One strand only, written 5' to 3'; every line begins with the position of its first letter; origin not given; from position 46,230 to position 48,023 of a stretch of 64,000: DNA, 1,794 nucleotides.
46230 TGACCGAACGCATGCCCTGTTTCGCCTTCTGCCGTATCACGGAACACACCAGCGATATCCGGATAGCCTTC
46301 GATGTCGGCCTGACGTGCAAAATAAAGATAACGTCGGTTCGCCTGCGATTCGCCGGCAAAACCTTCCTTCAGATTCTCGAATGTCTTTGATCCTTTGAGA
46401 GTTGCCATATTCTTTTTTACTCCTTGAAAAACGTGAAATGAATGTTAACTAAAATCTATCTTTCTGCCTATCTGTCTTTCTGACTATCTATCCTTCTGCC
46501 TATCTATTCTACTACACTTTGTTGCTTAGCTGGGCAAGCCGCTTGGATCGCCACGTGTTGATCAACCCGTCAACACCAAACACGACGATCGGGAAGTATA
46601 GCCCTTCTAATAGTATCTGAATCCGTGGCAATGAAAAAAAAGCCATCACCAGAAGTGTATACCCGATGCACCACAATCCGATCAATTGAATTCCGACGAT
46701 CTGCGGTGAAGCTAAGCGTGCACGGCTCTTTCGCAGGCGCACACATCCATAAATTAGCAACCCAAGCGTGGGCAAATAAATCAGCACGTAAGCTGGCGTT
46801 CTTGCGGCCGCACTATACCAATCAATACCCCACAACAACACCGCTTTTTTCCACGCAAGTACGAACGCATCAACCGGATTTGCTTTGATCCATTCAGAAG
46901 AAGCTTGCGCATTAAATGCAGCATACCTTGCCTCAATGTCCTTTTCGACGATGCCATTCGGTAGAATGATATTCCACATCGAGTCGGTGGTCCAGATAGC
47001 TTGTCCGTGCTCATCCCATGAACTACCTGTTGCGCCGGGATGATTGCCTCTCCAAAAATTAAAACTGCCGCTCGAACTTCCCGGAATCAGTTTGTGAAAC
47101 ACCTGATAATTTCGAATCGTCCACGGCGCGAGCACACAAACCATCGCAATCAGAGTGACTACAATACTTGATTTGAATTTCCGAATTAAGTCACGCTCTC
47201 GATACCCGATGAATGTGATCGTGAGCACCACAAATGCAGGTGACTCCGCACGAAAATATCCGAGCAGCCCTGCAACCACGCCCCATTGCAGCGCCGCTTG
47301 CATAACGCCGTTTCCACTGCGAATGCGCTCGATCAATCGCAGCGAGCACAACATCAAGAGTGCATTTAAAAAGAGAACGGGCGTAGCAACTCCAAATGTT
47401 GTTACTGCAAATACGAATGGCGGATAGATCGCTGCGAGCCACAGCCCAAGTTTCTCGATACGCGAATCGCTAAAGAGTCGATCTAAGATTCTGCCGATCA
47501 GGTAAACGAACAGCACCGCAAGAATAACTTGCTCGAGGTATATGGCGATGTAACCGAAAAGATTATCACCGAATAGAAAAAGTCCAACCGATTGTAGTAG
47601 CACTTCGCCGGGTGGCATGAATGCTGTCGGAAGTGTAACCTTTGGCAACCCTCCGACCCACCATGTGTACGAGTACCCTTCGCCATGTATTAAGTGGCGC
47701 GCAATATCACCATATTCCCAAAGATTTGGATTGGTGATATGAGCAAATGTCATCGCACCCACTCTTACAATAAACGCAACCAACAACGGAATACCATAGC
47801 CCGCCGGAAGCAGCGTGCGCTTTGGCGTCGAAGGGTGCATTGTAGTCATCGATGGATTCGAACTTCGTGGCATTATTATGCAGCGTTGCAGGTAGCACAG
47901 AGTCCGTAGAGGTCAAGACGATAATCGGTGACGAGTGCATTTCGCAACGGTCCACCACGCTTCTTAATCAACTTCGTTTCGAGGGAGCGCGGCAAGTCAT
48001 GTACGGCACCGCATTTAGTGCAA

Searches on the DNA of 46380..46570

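Call 65: search_rna_families(source=window, start=46380, end=46570, threshold=evalue, max_evalue=1)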
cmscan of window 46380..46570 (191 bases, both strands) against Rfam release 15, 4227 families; matches with E-value up to 1: 1.
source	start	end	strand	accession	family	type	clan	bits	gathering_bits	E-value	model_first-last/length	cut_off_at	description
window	46475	46551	+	RF01877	MIAT_exon5_3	Gene; lncRNA;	-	8.5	90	0.39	308-382/382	no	Myocardial infarction associated transcript exon 5 conserved region 3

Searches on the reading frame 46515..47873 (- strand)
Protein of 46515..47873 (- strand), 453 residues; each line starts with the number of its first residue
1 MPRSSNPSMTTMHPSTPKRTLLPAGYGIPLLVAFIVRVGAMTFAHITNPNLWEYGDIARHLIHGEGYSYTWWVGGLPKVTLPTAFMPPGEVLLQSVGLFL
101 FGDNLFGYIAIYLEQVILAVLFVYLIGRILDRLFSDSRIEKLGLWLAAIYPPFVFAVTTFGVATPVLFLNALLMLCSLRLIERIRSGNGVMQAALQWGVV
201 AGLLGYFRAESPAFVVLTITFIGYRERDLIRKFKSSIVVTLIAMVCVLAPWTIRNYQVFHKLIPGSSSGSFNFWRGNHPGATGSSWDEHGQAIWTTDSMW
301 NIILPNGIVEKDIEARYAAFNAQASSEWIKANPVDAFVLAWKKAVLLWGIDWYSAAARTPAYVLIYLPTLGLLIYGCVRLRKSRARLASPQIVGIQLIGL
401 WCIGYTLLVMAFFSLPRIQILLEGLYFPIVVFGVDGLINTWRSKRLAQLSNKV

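Call 42: find_homologous_proteins(query=window:46515-47873:-, max_evalue=1e-30)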
Query window:46515-47873:- (453 aa): 26 proteins with E <= 1e-30 among 8000 candidates.
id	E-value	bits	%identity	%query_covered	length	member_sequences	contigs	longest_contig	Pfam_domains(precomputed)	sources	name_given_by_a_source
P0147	1.2e-294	995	99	98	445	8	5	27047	-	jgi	jgi:hypothetical protein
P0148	1.5e-265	900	88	98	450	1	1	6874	-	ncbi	-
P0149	2.4e-113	398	45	92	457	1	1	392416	-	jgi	jgi:hypothetical protein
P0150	8.6e-109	383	42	97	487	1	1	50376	-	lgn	-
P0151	9.7e-109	383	44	92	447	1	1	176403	-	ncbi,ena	-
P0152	2.1e-108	381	43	98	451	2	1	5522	-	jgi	jgi:hypothetical protein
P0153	2.3e-108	381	44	97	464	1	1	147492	-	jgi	-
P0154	2.6e-108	381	43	96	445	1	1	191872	-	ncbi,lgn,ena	-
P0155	3.0e-108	381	44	94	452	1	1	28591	-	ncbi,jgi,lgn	-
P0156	1.3e-104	369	41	96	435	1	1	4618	PF13231.13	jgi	-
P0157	1.8e-102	362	43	91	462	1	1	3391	-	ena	-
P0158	1.4e-101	359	44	87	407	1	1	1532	-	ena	-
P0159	2.0e-100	355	42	89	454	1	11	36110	-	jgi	jgi:hypothetical protein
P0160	1.4e-98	349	40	92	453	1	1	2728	-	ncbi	-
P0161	1.6e-97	346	41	91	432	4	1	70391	-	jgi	jgi:hypothetical protein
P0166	7.4e-89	317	40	87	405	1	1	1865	PF13231.13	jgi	-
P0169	7.8e-79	284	41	89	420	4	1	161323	PF13231.13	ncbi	-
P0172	5.0e-37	146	29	88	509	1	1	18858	PF13231.13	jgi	jgi:4-amino-4-deoxy-L-arabinose transferase-like glycosyltransferase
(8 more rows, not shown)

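Call 43: find_encoding_contigs(protein=P0148, flank=7000, max_places=3)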
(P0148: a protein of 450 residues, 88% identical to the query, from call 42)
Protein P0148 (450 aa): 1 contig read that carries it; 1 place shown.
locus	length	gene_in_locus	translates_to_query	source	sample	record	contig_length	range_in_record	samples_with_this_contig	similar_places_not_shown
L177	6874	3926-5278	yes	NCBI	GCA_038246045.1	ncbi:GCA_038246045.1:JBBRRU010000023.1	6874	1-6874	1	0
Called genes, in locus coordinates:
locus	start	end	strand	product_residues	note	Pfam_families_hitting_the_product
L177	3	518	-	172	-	?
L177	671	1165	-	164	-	PF00578:AhpC-TSA, PF08534:Redoxin, PF00085:Thioredoxin, PF13098:Thioredoxin_2, PF13905:Thioredoxin_8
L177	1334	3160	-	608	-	PF02574:S-methyl_trans, PF00809:Pterin_bind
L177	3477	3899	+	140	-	PF01475:FUR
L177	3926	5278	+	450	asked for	-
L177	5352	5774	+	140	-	PF00210:Ferritin (faint), PF02915:Rubrerythrin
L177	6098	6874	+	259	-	?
